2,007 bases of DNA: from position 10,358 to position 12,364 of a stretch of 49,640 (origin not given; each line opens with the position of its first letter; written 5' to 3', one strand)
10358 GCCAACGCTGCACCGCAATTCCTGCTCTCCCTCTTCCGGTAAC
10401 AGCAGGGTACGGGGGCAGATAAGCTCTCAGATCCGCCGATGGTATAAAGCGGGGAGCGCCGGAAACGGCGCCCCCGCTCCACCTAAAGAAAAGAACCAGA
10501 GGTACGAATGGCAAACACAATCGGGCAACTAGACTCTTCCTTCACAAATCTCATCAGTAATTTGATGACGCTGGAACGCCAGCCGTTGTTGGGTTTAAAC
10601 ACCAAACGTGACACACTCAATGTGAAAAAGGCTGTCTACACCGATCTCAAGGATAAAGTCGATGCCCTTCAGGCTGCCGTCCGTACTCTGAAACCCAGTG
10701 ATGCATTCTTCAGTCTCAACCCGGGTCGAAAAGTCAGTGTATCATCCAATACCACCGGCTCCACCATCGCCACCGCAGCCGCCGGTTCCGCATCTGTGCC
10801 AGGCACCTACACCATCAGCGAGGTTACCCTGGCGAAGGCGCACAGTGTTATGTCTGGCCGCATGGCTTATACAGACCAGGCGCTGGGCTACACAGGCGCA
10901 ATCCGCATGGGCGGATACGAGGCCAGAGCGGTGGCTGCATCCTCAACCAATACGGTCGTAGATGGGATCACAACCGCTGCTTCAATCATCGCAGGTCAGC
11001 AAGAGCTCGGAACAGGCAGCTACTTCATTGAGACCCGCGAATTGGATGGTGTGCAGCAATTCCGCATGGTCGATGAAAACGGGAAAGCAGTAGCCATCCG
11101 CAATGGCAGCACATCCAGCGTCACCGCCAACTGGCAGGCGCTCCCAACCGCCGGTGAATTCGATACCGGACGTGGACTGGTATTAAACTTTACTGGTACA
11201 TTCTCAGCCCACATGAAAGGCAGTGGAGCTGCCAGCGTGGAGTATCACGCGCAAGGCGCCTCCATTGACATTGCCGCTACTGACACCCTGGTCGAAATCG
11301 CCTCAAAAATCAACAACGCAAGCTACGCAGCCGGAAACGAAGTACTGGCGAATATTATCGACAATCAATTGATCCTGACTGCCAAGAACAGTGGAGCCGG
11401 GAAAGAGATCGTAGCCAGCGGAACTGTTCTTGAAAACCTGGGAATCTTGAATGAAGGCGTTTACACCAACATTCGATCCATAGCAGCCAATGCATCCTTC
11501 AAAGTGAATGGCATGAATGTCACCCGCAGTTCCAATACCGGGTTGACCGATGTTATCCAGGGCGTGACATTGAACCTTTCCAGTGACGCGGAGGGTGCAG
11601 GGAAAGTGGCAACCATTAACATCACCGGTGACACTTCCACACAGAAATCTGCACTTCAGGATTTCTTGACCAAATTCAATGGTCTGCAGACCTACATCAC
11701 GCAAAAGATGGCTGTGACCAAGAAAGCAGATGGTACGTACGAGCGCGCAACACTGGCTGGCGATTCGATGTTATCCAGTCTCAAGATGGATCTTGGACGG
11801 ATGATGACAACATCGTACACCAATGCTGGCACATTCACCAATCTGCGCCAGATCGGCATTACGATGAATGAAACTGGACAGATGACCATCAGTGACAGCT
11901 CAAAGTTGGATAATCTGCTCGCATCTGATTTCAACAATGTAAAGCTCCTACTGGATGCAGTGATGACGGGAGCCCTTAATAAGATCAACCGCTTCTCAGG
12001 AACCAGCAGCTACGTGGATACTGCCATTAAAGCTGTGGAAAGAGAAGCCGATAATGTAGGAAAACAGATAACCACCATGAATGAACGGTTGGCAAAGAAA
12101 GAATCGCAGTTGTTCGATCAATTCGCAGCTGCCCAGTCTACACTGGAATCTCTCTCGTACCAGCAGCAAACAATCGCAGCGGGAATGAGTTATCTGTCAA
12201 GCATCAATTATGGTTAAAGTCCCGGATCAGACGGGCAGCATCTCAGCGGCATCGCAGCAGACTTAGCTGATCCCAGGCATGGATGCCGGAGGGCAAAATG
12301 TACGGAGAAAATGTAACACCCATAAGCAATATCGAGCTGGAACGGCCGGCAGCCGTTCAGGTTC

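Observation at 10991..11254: A ~90-aa module is shared by the filament cap FliD and the hook-filament junction protein FlgK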

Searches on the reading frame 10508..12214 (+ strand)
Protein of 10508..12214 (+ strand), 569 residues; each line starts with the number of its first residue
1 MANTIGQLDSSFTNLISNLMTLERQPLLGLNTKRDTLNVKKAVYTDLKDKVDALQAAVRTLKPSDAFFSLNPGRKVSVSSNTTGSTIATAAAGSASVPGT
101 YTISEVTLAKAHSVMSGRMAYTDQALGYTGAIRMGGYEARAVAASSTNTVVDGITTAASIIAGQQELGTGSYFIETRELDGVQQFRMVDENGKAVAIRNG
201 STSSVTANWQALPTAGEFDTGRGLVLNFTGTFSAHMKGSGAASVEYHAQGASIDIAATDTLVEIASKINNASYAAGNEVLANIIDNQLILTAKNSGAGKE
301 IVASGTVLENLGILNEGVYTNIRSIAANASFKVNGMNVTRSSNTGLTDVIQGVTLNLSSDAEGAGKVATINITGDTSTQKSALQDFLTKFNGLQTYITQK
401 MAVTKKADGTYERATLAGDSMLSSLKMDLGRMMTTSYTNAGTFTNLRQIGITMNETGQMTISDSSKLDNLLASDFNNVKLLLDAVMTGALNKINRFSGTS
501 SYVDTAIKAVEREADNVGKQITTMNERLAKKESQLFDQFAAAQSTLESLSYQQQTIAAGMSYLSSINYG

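Call 4: search_protein_families(library=pfam, proteins=[window:10508-12214:+], max_evalue=0.1)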
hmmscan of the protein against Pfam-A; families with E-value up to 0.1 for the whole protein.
window:10508-12214:+ (569 aa): 4 families
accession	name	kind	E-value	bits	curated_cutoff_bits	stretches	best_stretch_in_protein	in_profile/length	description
PF07195.17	FliD_C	-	1.7e-34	119.7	25.4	1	326-548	1-233/236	Flagellar hook-associated protein 2 C-terminus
PF02465.23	FliD_N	-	1.7e-13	51.5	24.8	1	13-112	6-97/97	Flagellar hook-associated protein 2 N-terminus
PF07196.18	Flagellin_IN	-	0.00026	21.5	22.7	1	249-294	9-55/55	Flagellin hook IN motif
PF00804.31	Syntaxin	-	0.079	13.2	26.7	0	485-535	32-81/157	Syntaxin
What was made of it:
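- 10508..12217 (+): fliD, filament cap protein (569 aa), host of module copy 1. Pfam FliD_N 13-112 and FliD_C 326-548, plus a weak Flagellin_IN match at 249-294 (call 4).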

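Call 18: predict_structure(protein=window:10508-12214:+)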
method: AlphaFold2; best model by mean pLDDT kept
length: 569 residues; sequences in the alignment: 1
mean_pLDDT: 37.2   pTM: 0.21
mean pLDDT of the five models: 37.2, 36.2, 34.6, 34.5, 34.4
residues with pLDDT >= 90: 0; 70-90: 5; 50-70: 43; < 50: 521
segments of 3 or more residues with pLDDT < 50: 1-189, 191-407, 409-511, 567-569
pLDDT, mean of each block of 10 residues (from residue 1): 34 41 40 46 46 42 31 30 33 29 27 24 25 26 30 33 34 39 41 37 30 28 29 32 32 30 35 35 37 31 34 36 33 30 32 30 32 35 41 40 42 37 35 34 37 38 42 41 42 38 42 50 54 56 63 68 53
secondary structure, 60 per line:
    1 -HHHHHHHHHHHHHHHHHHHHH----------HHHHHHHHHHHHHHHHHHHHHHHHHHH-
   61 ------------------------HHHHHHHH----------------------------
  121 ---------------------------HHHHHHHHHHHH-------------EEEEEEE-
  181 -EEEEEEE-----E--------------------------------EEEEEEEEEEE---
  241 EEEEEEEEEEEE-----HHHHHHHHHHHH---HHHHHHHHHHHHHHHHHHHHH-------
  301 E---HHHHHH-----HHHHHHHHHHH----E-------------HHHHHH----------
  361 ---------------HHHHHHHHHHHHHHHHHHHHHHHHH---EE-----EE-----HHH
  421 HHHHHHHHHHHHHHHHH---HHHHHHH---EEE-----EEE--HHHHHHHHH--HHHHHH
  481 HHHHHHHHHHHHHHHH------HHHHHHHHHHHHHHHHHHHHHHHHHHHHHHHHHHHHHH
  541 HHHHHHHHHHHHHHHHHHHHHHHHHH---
elements in order: H2-22 H33-59 H85-92 H148-159 E173-179 E182-188 E227-237 E241-252 H258-269 H273-293 H305-310 H316-326 H345-350 H376-400 H418-437 H441-447 E451-453 E459-461 H464-472 H475-496 H503-566
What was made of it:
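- Tried and rejected: Single-sequence AlphaFold of whole FliD was useless (pLDDT 37, call 18).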

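Call 36: search_solved_structures(query=window:10508-12214:+, max_evalue=0.01, show_alignments=3)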
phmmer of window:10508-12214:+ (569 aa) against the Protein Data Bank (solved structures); distinct sequences matched with E-value up to 0.01: 1.
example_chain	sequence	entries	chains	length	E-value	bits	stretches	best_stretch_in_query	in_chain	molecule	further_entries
6kty_A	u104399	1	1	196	0.006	18.9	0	93-157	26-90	Flagellar hook-associated protein 2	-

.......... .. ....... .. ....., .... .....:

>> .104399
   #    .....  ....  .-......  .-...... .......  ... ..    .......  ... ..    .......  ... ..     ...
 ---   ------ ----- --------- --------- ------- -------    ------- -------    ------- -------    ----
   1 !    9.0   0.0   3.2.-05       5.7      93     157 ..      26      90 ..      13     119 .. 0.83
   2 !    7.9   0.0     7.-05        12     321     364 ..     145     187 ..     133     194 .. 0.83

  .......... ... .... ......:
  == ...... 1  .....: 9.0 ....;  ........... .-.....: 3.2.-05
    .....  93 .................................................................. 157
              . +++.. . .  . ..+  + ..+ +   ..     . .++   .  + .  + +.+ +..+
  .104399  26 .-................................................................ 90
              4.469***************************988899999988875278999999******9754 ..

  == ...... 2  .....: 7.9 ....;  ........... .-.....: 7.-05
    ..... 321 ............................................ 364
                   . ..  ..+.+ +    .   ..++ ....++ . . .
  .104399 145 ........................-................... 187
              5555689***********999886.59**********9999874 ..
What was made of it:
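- The Bdellovibrio FliD D2-D3 structure 6kty aligns to 93-157 and 321-364 (call 36).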

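Call 38: search_protein_families(library=ncbifam, proteins=[window:10508-12214:+], max_evalue=1)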
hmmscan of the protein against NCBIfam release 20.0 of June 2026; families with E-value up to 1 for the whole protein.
window:10508-12214:+ (569 aa): 4 families
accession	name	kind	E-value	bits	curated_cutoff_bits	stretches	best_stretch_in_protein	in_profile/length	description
NF005955.1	PRK08032.1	equivalog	1.1e-31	110.4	387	2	252-550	141-454/465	flagellar filament capping protein FliD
NF005188.0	PRK06664.1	equivalog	1.4e-27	96.3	469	2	321-558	385-653/661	flagellar hook-associated protein FliD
NF005281.0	PRK06798.1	equivalog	5.9e-23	81.5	375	2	250-558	139-432/440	flagellar hook-associated protein 2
NF005833.0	PRK07737.1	equivalog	7.8e-16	58.2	444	1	13-553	15-489/501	flagellar hook-associated protein 2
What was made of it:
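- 10508..12217 (+): NCBIfam FliD models also match (call 38).
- On Canonical FliD head domains D2/D3: FliD profiles skip the segment (calls 36, 38).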
